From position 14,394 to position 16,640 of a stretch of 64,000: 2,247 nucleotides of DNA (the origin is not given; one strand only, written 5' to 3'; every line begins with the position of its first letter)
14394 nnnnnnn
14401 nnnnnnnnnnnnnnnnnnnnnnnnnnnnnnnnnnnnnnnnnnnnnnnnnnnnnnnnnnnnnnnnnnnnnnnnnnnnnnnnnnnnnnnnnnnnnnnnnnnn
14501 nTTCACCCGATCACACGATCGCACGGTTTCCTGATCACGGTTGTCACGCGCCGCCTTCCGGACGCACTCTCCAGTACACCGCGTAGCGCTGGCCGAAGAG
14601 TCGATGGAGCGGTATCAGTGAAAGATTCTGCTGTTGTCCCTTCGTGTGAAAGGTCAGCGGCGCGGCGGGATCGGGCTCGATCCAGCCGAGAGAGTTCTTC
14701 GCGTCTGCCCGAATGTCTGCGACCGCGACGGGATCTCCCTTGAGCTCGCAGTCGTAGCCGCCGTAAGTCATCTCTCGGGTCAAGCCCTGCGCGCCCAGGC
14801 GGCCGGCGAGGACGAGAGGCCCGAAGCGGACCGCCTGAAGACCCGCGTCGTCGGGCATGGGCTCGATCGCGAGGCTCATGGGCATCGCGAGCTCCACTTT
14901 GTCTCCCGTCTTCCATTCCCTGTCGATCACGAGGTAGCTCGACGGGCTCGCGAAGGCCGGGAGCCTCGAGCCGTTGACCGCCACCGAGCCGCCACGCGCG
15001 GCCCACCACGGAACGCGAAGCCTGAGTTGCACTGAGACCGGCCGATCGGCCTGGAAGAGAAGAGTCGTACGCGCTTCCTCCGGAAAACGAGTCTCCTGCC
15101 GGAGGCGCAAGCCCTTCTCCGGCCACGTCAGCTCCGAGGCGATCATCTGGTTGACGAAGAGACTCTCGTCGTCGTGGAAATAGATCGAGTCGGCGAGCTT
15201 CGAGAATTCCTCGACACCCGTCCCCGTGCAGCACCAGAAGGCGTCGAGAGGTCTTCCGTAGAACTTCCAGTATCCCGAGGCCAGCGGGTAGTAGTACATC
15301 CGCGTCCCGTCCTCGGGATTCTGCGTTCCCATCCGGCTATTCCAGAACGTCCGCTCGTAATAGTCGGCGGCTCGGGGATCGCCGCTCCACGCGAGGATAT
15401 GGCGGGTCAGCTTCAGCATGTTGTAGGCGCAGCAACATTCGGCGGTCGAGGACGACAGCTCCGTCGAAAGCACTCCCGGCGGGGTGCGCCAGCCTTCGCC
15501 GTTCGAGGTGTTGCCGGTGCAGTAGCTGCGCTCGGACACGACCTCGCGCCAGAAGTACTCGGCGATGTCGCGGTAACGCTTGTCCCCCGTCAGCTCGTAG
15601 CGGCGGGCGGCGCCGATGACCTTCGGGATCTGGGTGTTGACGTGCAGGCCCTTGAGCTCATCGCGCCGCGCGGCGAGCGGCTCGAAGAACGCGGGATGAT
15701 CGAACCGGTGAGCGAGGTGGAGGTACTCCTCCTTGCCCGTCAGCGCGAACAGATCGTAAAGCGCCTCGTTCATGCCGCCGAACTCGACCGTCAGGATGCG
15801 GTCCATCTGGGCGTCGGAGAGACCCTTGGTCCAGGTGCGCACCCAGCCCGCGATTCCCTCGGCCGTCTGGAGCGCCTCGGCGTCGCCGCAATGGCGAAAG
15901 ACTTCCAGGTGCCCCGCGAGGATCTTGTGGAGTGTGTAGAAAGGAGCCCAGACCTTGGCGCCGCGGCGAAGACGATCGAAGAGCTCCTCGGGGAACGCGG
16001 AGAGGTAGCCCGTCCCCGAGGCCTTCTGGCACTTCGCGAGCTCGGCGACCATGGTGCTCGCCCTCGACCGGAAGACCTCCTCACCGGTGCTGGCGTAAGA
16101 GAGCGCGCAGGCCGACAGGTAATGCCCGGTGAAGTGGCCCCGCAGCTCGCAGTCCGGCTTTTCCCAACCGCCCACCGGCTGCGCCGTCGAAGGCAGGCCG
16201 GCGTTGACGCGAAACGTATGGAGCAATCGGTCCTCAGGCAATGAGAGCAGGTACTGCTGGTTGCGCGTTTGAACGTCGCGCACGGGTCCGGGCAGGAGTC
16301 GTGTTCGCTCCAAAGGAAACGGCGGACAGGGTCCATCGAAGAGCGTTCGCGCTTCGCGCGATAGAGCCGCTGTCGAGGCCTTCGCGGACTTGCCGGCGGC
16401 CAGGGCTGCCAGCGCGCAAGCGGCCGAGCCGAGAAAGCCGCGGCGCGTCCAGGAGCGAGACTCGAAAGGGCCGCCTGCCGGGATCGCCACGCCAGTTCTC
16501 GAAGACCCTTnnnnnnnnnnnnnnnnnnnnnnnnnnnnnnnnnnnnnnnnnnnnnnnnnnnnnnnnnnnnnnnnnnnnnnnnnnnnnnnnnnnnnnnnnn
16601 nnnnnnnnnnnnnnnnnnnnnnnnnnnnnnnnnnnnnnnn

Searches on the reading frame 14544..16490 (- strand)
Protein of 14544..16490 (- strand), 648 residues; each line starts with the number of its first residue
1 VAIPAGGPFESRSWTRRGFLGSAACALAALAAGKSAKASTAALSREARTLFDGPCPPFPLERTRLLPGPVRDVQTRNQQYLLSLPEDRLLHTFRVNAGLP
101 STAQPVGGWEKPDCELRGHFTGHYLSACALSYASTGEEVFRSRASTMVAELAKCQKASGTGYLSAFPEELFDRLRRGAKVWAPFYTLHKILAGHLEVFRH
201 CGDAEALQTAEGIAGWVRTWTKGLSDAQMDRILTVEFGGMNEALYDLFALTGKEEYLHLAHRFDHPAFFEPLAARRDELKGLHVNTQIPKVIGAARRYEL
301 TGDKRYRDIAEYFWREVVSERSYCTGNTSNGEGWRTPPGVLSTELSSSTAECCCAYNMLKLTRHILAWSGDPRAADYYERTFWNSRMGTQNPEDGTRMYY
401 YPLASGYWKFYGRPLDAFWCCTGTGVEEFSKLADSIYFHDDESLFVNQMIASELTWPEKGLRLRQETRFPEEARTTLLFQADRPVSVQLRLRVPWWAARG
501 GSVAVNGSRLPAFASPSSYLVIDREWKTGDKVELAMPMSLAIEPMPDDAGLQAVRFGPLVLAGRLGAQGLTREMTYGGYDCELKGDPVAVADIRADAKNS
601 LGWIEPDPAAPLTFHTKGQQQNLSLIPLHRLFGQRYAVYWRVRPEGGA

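Call 4: search_protein_families(library=pfam, proteins=[window:14544-16490:-], max_evalue=0.001)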
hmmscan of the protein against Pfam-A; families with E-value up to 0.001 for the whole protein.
window:14544-16490:- (648 aa): 3 families
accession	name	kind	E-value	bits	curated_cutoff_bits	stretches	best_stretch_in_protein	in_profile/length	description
PF07944.18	Beta-AFase-like_GH127_cat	-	7.7e-113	377.7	24.9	1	64-433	3-375/376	Beta-L-arabinofuranosidase, GH127 catalytic domain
PF20736.2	Glyco_hydro127M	-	2.8e-23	82.3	24.2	1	444-538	2-95/95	Beta-L-arabinofuranosidase, GH127 middle domain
PF16375.10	DUF4986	-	3.7e-05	24.7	29.5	1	594-640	33-84/84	Domain of unknown function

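Call 11: find_encoding_contigs(protein=window:14544-16490:-, flank=10000, max_places=6)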
Protein window:14544-16490:- (648 aa): no gene with exactly this product is on record in the collection.

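Call 12: find_homologous_proteins(query=window:14544-16490:-, max_evalue=1e-20)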
Query window:14544-16490:- (648 aa): 8000 proteins with E <= 1e-20 among 8000 candidates; the best 120 are listed.
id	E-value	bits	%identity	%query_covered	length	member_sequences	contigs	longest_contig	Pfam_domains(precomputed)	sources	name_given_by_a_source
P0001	0.0e+0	1367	100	89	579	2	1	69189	PF20736.3,PF07944.19,PF16375.12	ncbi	-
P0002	0.0e+0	1183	79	97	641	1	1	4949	PF20736.3,PF07944.19,PF16375.12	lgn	-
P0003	0.0e+0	1176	77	98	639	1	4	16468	PF20736.3,PF07944.19,PF16375.12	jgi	jgi:DUF1680 family protein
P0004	0.0e+0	1151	76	97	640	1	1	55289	PF20736.3,PF07944.19,PF16375.12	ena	-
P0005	0.0e+0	1149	74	98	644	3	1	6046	PF20736.3,PF07944.19,PF16375.12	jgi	jgi:DUF1680 family protein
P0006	0.0e+0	1144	75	98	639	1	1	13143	PF20736.3,PF07944.19,PF16375.12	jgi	jgi:DUF1680 family protein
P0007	0.0e+0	1143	76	97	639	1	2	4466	PF20736.3,PF07944.19,PF16375.12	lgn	-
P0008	0.0e+0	1142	76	97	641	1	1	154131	PF20736.3,PF07944.19,PF16375.12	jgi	jgi:DUF1680 family protein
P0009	0.0e+0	1124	75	98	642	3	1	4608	PF20736.3,PF07944.19,PF16375.12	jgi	jgi:DUF1680 family protein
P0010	0.0e+0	1111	75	96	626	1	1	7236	PF20736.3,PF07944.19,PF16375.12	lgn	-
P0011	0.0e+0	1106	91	77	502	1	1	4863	PF20736.3,PF07944.19,PF16375.12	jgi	jgi:DUF1680 family protein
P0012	0.0e+0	1105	74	97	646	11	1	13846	PF20736.3,PF07944.19,PF16375.12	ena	-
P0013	0.0e+0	1099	73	97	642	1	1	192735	PF20736.3,PF07944.19,PF16375.12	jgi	jgi:DUF1680 family protein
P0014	0.0e+0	1092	72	98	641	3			PF20736.3,PF07944.19,PF16375.12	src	-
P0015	0.0e+0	1088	73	95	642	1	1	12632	PF20736.3,PF07944.19,PF16375.12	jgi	jgi:uncharacterized protein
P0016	0.0e+0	1082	76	91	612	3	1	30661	PF20736.3,PF07944.19,PF16375.12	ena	-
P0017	0.0e+0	1081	75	91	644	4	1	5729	PF20736.3,PF07944.19,PF16375.12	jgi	-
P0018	0.0e+0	1079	75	91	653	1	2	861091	PF20736.3,PF07944.19,PF16375.12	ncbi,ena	-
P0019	0.0e+0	1076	75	91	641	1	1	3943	PF20736.3,PF07944.19,PF16375.12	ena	-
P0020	0.0e+0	1072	75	91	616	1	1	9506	PF20736.3,PF07944.19,PF16375.12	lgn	-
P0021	0.0e+0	1072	73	97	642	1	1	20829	PF20736.3,PF07944.19,PF16375.12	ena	-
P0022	0.0e+0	1070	71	98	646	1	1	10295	PF20736.3,PF07944.19,PF16375.12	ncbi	ncbi:MAG: beta-L-arabinofuranosidase domain-containing protein [Acidobacteriota bacterium]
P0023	0.0e+0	1070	72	95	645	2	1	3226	PF20736.3,PF07944.19,PF16375.12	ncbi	-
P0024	0.0e+0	1064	75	91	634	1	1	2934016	PF20736.3,PF07944.19,PF16375.12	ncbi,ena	-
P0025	0.0e+0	1061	73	91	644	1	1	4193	PF20736.3,PF07944.19,PF16375.12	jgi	jgi:uncharacterized protein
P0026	0.0e+0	1060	71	97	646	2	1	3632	PF20736.3,PF07944.19,PF16375.12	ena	-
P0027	0.0e+0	1060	71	97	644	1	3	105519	PF20736.3,PF07944.19,PF16375.12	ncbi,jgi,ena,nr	ncbi:MAG TPA: beta-L-arabinofuranosidase domain-containing protein [Thermoanaerobaculia bacterium]|n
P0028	0.0e+0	1048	69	97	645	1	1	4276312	PF20736.3,PF07944.19,PF16375.12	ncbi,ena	-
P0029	0.0e+0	1047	72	92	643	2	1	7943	PF20736.3,PF07944.19,PF16375.12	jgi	-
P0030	0.0e+0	1039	69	97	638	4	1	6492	PF20736.3,PF07944.19,PF16375.12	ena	-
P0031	0.0e+0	1038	74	90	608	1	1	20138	PF20736.3,PF07944.19,PF16375.12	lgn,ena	-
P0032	0.0e+0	1036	69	97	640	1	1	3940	PF20736.3,PF07944.19,PF16375.12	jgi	jgi:DUF1680 family protein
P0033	0.0e+0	1035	68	97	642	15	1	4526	PF20736.3,PF07944.19,PF16375.12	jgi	-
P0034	0.0e+0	1033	69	98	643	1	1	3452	PF20736.3,PF07944.19,PF16375.12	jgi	jgi:DUF1680 family protein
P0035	0.0e+0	1030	69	97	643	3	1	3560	PF20736.3,PF07944.19,PF16375.12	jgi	-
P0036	0.0e+0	1030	69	97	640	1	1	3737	PF20736.3,PF07944.19,PF16375.12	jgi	jgi:DUF1680 family protein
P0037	0.0e+0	1029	72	91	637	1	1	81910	PF20736.3,PF07944.19,PF16375.12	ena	-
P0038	0.0e+0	1027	69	97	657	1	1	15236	PF20736.3,PF07944.19,PF16375.12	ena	-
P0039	0.0e+0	1015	69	98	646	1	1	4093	PF20736.3,PF07944.19,PF16375.12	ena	-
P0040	0.0e+0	1012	71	91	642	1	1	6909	PF20736.3,PF07944.19,PF16375.12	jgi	jgi:uncharacterized protein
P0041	2.6e-298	1009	68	98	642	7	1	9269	PF20736.3,PF07944.19,PF16375.12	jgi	jgi:hypothetical protein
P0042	1.8e-296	1003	70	92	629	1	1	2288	PF20736.3,PF07944.19,PF16375.12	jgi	jgi:DUF1680 family protein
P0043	5.3e-295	998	71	91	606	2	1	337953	PF20736.3,PF07944.19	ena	-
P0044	9.8e-294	994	73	86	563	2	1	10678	PF20736.3,PF07944.19,PF16375.12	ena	-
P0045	1.7e-292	990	65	98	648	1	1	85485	PF20736.3,PF07944.19,PF16375.12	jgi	jgi:DUF1680 family protein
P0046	7.2e-291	984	72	86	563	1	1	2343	PF20736.3,PF07944.19,PF16375.12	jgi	-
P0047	8.0e-288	974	71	91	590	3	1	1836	PF20736.3,PF07944.19,PF16375.12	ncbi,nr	ncbi:MAG TPA: beta-L-arabinofuranosidase domain-containing protein, partial [Thermoanaerobaculia bac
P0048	2.0e-282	956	68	91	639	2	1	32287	PF20736.3,PF07944.19,PF16375.12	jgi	jgi:DUF1680 family protein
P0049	4.8e-278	942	63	95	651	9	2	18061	PF20736.3,PF07944.19,PF16375.12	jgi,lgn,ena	-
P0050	2.3e-276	936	62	96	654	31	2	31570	PF20736.3,PF07944.19,PF16375.12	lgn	-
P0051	1.4e-275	934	63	99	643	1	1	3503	PF20736.3,PF07944.19,PF16375.12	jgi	jgi:uncharacterized protein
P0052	4.4e-275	932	62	97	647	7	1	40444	PF20736.3,PF07944.19,PF16375.12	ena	-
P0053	8.1e-274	928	70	86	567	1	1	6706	PF20736.3,PF07944.19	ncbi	ncbi:MAG: glycoside hydrolase family 127 protein, partial [Acidobacteriota bacterium]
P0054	3.9e-272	922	64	91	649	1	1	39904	PF20736.3,PF07944.19,PF16375.12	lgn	-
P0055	2.1e-270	917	69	87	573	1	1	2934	PF20736.3,PF07944.19,PF16375.12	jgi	jgi:DUF1680 family protein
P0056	2.2e-270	917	61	97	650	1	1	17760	PF20736.3,PF07944.19,PF16375.12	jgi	jgi:DUF1680 family protein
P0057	4.6e-269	912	62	92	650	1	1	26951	PF20736.3,PF07944.19,PF16375.12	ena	-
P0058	2.5e-266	903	63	90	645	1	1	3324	PF20736.3,PF07944.19,PF16375.12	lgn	-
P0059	6.5e-266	902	59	98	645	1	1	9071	PF20736.3,PF07944.19,PF16375.12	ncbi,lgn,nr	ncbi:MAG TPA: beta-L-arabinofuranosidase domain-containing protein [Terriglobia bacterium]|nr:beta-L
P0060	7.0e-266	902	59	98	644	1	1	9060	PF20736.3,PF07944.19,PF16375.12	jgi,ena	-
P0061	7.4e-266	902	59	98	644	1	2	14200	PF20736.3,PF07944.19,PF16375.12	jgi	jgi:DUF1680 family protein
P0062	1.8e-265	900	62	90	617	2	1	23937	PF20736.3,PF07944.19,PF16375.12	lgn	-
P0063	2.0e-263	894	59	98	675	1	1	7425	PF20736.3,PF07944.19,PF16375.12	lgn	-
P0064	6.2e-262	889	61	91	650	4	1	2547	PF20736.3,PF07944.19,PF16375.12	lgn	-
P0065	1.1e-261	888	61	91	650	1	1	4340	PF20736.3,PF07944.19,PF16375.12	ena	-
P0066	2.1e-261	887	62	90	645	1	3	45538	PF20736.3,PF07944.19,PF16375.12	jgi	jgi:DUF1680 family protein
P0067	5.5e-261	885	62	90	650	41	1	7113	PF20736.3,PF07944.19,PF16375.12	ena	-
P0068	1.3e-260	884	60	98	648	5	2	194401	PF20736.3,PF07944.19,PF16375.12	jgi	jgi:uncharacterized protein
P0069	4.0e-260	883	58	97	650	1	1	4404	PF20736.3,PF07944.19,PF16375.12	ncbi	-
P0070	5.7e-260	882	62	90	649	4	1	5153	PF20736.3,PF07944.19,PF16375.12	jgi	jgi:uncharacterized protein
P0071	1.5e-259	881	76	73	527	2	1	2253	PF20736.3,PF07944.19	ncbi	ncbi:MAG TPA: glycoside hydrolase family 127 protein, partial [Thermoanaerobaculia bacterium]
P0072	2.2e-259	880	58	97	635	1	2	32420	PF20736.3,PF07944.19,PF16375.12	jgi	jgi:DUF1680 family protein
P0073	2.3e-259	880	59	97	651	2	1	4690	PF20736.3,PF07944.19,PF16375.12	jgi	-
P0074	2.6e-259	880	62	91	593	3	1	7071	PF20736.3,PF07944.19,PF16375.12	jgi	jgi:DUF1680 family protein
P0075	4.0e-259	879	59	97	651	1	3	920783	PF20736.3,PF07944.19,PF16375.12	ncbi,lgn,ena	ncbi:MAG: beta-L-arabinofuranosidase domain-containing protein [Terriglobia bacterium]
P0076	5.3e-259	879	59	97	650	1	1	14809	PF20736.3,PF07944.19,PF16375.12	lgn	-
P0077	6.4e-259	879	61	91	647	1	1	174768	PF20736.3,PF07944.19,PF16375.12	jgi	jgi:uncharacterized protein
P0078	1.2e-258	878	62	91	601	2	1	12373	PF20736.3,PF07944.19,PF16375.12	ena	-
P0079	1.3e-258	878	61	90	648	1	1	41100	PF20736.3,PF07944.19,PF16375.12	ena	-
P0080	1.3e-258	878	58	98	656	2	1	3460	PF20736.3,PF07944.19,PF16375.12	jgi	-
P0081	2.6e-258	877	59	98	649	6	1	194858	PF20736.3,PF07944.19,PF16375.12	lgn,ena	-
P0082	2.7e-258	877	60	97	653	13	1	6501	PF20736.3,PF07944.19,PF16375.12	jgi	-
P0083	2.8e-258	877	58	97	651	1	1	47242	PF20736.3,PF07944.19,PF16375.12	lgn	-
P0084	3.1e-258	876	63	91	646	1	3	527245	PF20736.3,PF07944.19,PF16375.12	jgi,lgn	jgi:hypothetical protein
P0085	3.6e-258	876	63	90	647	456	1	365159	PF20736.3,PF07944.19,PF16375.12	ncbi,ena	-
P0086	5.3e-258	876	60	97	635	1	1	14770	PF20736.3,PF07944.19,PF16375.12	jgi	jgi:DUF1680 family protein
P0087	8.3e-258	875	61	90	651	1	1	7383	PF20736.3,PF07944.19,PF16375.12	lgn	-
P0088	1.1e-257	875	58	97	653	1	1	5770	PF20736.3,PF07944.19,PF16375.12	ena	-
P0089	1.2e-257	874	59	97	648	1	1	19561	PF20736.3,PF07944.19,PF16375.12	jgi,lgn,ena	jgi:hypothetical protein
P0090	1.4e-257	874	62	90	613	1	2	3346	PF20736.3,PF07944.19,PF16375.12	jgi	jgi:DUF1680 family protein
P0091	1.5e-257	874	58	97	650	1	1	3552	PF20736.3,PF07944.19,PF16375.12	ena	-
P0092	1.5e-257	874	62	91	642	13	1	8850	PF20736.3,PF07944.19,PF16375.12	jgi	-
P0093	2.3e-257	874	60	97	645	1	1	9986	PF20736.3,PF07944.19,PF16375.12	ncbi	ncbi:MAG: beta-L-arabinofuranosidase domain-containing protein [Terriglobales bacterium]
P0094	2.3e-257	874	60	97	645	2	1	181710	PF20736.3,PF07944.19,PF16375.12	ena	-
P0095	2.4e-257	873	58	98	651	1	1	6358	PF20736.3,PF07944.19,PF16375.12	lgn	-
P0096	3.3e-257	873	59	97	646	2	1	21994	PF20736.3,PF07944.19,PF16375.12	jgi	-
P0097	3.6e-257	873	62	91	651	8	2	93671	PF20736.3,PF07944.19,PF16375.12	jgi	jgi:DUF1680 family protein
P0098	7.9e-257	872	60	97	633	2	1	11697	PF20736.3,PF07944.19,PF16375.12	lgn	-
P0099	8.8e-257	872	60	97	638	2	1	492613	PF20736.3,PF07944.19,PF16375.12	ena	-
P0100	1.0e-256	871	59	97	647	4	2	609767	PF20736.3,PF07944.19,PF16375.12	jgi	jgi:uncharacterized protein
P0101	1.4e-256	871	72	77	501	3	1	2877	PF20736.3,PF07944.19,PF16375.12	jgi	-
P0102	1.6e-256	871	57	97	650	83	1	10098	PF20736.3,PF07944.19,PF16375.12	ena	-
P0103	2.0e-256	870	60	97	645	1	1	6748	PF20736.3,PF07944.19,PF16375.12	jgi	jgi:DUF1680 family protein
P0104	2.1e-256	870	58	97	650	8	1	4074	PF20736.3,PF07944.19,PF16375.12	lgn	-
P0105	2.9e-256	870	58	98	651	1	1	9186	PF20736.3,PF07944.19,PF16375.12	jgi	jgi:DUF1680 family protein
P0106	3.5e-256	870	62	90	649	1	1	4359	PF20736.3,PF07944.19,PF16375.12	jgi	jgi:uncharacterized protein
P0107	3.5e-256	870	60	97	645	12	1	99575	PF20736.3,PF07944.19,PF16375.12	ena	-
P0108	4.0e-256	869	59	97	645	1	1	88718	PF20736.3,PF07944.19,PF16375.12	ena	-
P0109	4.3e-256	869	59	97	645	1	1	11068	PF20736.3,PF07944.19,PF16375.12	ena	-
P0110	4.4e-256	869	62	91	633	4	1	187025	PF20736.3,PF07944.19,PF16375.12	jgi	jgi:hypothetical protein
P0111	4.4e-256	869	63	91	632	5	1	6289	PF20736.3,PF07944.19,PF16375.12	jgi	jgi:DUF1680 family protein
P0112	6.2e-256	869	58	98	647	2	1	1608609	PF20736.3,PF07944.19,PF16375.12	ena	-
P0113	6.2e-256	869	58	98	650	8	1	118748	PF20736.3,PF07944.19,PF16375.12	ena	-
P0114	6.5e-256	869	58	98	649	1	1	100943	PF20736.3,PF07944.19,PF16375.12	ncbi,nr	ncbi:MAG TPA: beta-L-arabinofuranosidase domain-containing protein [Terriglobia bacterium]|nr:beta-L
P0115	6.9e-256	869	60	97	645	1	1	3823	PF20736.3,PF07944.19,PF16375.12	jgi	jgi:uncharacterized protein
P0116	7.2e-256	869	60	94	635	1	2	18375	PF20736.3,PF07944.19,PF16375.12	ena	-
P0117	8.5e-256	868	59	97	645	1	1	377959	PF20736.3,PF07944.19,PF16375.12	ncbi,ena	-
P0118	1.4e-255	868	59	97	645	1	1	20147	PF20736.3,PF07944.19,PF16375.12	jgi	jgi:uncharacterized protein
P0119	1.6e-255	867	61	90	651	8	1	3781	PF20736.3,PF07944.19,PF16375.12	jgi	-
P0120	1.9e-255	867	59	97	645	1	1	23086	PF20736.3,PF07944.19,PF16375.12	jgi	jgi:uncharacterized protein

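Call 13: find_encoding_contigs(protein=P0001, flank=10000, max_places=3)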
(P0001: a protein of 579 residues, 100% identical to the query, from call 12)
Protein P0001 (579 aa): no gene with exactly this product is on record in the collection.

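Call 14: find_encoding_contigs(protein=P0008, flank=10000, max_places=3)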
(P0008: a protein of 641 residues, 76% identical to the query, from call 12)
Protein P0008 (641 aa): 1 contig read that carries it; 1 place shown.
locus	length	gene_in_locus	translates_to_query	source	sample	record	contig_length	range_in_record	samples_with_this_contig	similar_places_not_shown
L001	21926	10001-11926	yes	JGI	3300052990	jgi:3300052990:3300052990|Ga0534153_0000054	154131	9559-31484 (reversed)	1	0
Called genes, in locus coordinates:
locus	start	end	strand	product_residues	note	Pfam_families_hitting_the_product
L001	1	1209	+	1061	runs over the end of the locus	PF00069:Pkinase, PF07714:PK_Tyr_Ser-Thr, PF00931:NB-ARC (weak), PF13401:AAA_22 (weak), PF25872:HTH_77, PF13424:TPR_12, PF17874:TPR_MalT (weak), PF13424:TPR_12, +4 more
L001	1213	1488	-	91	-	PF14026:SCO4226-like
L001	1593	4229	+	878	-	PF00069:Pkinase, PF03109:ABC1 (faint), PF07714:PK_Tyr_Ser-Thr, PF01636:APH (weak), PF26549:Tricorn_N (weak), PF26550:Tricorn_2nd (weak), PF07676:PD40, PF26549:Tricorn_N, +1 more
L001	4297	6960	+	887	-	PF00069:Pkinase, PF01636:APH (faint), PF03109:ABC1 (faint), PF07714:PK_Tyr_Ser-Thr, PF00930:DPPIV_N (faint), PF26549:Tricorn_N, PF07676:PD40, PF26549:Tricorn_N, +2 more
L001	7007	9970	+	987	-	PF13620:CarboxypepD_reg, PF13715:CarbopepD_reg_2, PF07715:Plug, PF25183:OMP_b-brl_4, PF00593:TonB_dep_Rec_b-barrel (weak), PF25183:OMP_b-brl_4 (weak)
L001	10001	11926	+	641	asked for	PF07944:Beta-AFase-like_GH127_cat, PF20736:Glyco_hydro127M, PF16375:DUF4986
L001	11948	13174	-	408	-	PF07690:MFS_1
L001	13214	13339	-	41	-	-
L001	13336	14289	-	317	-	PF01266:DAO (faint), PF03486:HI0933_like (faint), PF07992:Pyr_redox_2, PF13738:Pyr_redox_3, PF00070:Pyr_redox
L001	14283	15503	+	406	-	PF00155:Aminotran_1_2, PF01053:Cys_Met_Meta_PP (weak), PF01041:DegT_DnrJ_EryC1 (weak), PF00266:Aminotran_5 (weak)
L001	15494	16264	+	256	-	PF00795:CN_hydrolase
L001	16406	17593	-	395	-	PF00155:Aminotran_1_2, PF01041:DegT_DnrJ_EryC1, PF01053:Cys_Met_Meta_PP (weak)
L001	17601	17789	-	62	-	PF13396:PLDc_N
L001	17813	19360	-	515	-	PF00171:Aldedh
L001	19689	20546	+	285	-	PF00291:PALP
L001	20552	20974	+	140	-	PF01398:JAB (weak), PF14464:Prok-JAB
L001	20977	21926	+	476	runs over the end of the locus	PF02597:ThiS, PF00899:ThiF, PF00581:Rhodanese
